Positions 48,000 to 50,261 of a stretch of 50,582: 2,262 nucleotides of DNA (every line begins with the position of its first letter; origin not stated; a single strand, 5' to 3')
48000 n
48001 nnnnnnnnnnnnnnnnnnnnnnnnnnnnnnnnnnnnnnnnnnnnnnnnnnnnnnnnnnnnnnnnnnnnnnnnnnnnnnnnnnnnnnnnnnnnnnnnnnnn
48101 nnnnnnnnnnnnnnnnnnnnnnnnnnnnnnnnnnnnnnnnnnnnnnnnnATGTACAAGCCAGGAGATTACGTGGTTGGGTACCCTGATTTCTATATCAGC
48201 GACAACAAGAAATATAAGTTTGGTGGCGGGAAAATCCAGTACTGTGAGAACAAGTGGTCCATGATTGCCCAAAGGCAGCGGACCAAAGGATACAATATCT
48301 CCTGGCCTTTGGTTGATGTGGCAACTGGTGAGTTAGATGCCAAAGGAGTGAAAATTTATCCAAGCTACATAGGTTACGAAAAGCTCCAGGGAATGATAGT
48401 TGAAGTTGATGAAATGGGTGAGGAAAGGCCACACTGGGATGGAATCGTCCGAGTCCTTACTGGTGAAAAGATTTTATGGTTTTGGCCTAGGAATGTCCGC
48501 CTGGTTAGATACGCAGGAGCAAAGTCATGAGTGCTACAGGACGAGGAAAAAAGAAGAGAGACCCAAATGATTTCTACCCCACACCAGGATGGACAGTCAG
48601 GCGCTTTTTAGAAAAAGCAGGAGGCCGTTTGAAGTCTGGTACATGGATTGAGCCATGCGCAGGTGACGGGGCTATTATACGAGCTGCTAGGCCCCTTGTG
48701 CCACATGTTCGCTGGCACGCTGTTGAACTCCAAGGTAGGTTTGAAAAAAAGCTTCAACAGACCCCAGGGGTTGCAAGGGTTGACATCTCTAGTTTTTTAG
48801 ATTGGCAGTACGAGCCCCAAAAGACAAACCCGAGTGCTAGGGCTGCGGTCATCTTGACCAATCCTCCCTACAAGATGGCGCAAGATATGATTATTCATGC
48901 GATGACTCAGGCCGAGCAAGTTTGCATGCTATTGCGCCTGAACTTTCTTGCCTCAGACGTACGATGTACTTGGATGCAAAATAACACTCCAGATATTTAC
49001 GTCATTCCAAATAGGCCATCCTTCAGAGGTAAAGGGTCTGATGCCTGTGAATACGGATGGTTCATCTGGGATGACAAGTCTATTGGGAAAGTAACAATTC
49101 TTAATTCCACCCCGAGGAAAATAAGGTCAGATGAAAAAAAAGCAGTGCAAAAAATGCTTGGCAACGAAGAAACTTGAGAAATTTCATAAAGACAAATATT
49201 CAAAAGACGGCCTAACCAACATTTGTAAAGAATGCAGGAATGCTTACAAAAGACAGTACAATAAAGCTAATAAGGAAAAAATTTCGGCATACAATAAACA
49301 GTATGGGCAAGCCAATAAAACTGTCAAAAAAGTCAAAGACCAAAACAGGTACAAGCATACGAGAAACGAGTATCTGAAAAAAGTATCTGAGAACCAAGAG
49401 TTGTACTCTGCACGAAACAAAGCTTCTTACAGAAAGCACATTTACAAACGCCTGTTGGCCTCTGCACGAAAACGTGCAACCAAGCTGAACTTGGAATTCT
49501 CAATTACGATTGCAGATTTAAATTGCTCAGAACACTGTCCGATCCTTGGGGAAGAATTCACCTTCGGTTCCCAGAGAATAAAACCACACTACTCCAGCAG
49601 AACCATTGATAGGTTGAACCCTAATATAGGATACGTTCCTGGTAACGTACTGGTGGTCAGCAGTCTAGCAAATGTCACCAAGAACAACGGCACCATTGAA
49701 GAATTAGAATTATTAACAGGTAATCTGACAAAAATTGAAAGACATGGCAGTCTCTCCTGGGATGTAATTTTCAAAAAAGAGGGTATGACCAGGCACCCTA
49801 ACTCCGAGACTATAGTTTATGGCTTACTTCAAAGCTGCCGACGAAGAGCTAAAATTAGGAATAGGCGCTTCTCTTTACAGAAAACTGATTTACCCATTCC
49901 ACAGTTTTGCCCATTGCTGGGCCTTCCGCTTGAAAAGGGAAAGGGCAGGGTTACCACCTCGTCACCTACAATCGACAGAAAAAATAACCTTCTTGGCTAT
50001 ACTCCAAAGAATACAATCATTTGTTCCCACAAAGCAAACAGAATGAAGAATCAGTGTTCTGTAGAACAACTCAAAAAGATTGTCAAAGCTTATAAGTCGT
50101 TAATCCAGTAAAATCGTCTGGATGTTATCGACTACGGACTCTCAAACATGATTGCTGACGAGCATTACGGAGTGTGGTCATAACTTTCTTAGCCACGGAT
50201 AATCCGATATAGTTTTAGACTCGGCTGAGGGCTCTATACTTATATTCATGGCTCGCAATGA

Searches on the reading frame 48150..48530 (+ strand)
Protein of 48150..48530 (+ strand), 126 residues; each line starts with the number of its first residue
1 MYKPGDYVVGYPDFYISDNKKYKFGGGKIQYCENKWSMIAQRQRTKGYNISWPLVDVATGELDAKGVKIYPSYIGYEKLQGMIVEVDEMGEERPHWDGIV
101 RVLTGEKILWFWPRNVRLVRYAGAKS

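Call 23: search_protein_families(library=pfam, proteins=[window:48150-48530:+], max_evalue=0.01)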
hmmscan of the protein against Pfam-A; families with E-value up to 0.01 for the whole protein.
window:48150-48530:+ (126 aa): 0 families

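Call 64: search_protein_families(library=phrogs, proteins=[window:48150-48530:+], max_evalue=0.001)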
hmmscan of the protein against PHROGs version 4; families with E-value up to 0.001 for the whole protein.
window:48150-48530:+ (126 aa): 0 families

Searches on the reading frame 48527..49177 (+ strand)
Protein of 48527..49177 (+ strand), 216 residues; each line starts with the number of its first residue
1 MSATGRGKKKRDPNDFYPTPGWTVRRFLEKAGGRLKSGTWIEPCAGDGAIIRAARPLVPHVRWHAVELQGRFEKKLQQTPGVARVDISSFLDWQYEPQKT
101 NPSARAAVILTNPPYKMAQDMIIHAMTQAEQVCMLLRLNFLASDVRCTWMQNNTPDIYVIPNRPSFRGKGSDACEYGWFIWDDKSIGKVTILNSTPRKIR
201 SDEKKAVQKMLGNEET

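Call 23: search_protein_families(library=pfam, proteins=[window:48527-49177:+], max_evalue=0.01)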
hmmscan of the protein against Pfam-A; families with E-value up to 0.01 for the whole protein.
window:48527-49177:+ (216 aa): 0 families

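Call 64: search_protein_families(library=phrogs, proteins=[window:48527-49177:+], max_evalue=0.001)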
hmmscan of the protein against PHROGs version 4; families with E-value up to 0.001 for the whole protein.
window:48527-49177:+ (216 aa): 3 families
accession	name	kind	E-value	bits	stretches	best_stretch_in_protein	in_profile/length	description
phrog_799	-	other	1.1e-42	147.8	1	1-209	199-389/458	DNA methyltransferase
phrog_9133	-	unknown function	1.5e-06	27.4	1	10-120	730-833/1259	-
phrog_15406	-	other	5.8e-05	21.3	1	12-121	1247-1345/2789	DNA methyltransferase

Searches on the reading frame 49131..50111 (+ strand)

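Call 23: search_protein_families(library=pfam, proteins=[window:49131-50111:+], max_evalue=0.01)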
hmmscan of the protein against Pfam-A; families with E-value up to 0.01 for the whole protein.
window:49131-50111:+ (326 aa): 0 families

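Call 64: search_protein_families(library=phrogs, proteins=[window:49131-50111:+], max_evalue=0.001)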
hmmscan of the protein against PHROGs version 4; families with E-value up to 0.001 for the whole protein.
window:49131-50111:+ (326 aa): 9 families
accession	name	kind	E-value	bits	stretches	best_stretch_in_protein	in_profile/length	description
phrog_3322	-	DNA, RNA and nucleotide metabolism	3e-48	164.8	2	217-323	38-150/162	endonuclease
phrog_1035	-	DNA, RNA and nucleotide metabolism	2.8e-36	126.8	2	1-196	61-222/271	endonuclease VII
phrog_1400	-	moron, auxiliary metabolic gene and host takeover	1.6e-18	68.5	2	105-195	13-97/251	Srd anti-sigma factor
phrog_3118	-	DNA, RNA and nucleotide metabolism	8e-17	62.6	2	102-186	15-98/287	HNH endonuclease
phrog_4592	-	moron, auxiliary metabolic gene and host takeover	1.2e-13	52.3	1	69-185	24-135/170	decoy of host sigma70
phrog_2340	-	DNA, RNA and nucleotide metabolism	3e-11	44.7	1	1-104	6-109/171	endonuclease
phrog_5558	-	moron, auxiliary metabolic gene and host takeover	4e-08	34.6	1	3-102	8-108/130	Lar-like restriction alleviation protein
phrog_3377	-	DNA, RNA and nucleotide metabolism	1.1e-05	26.4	0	145-213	54-123/196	HNH endonuclease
phrog_2633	-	DNA, RNA and nucleotide metabolism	0.00033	21.8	1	2-85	12-78/142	endonuclease VII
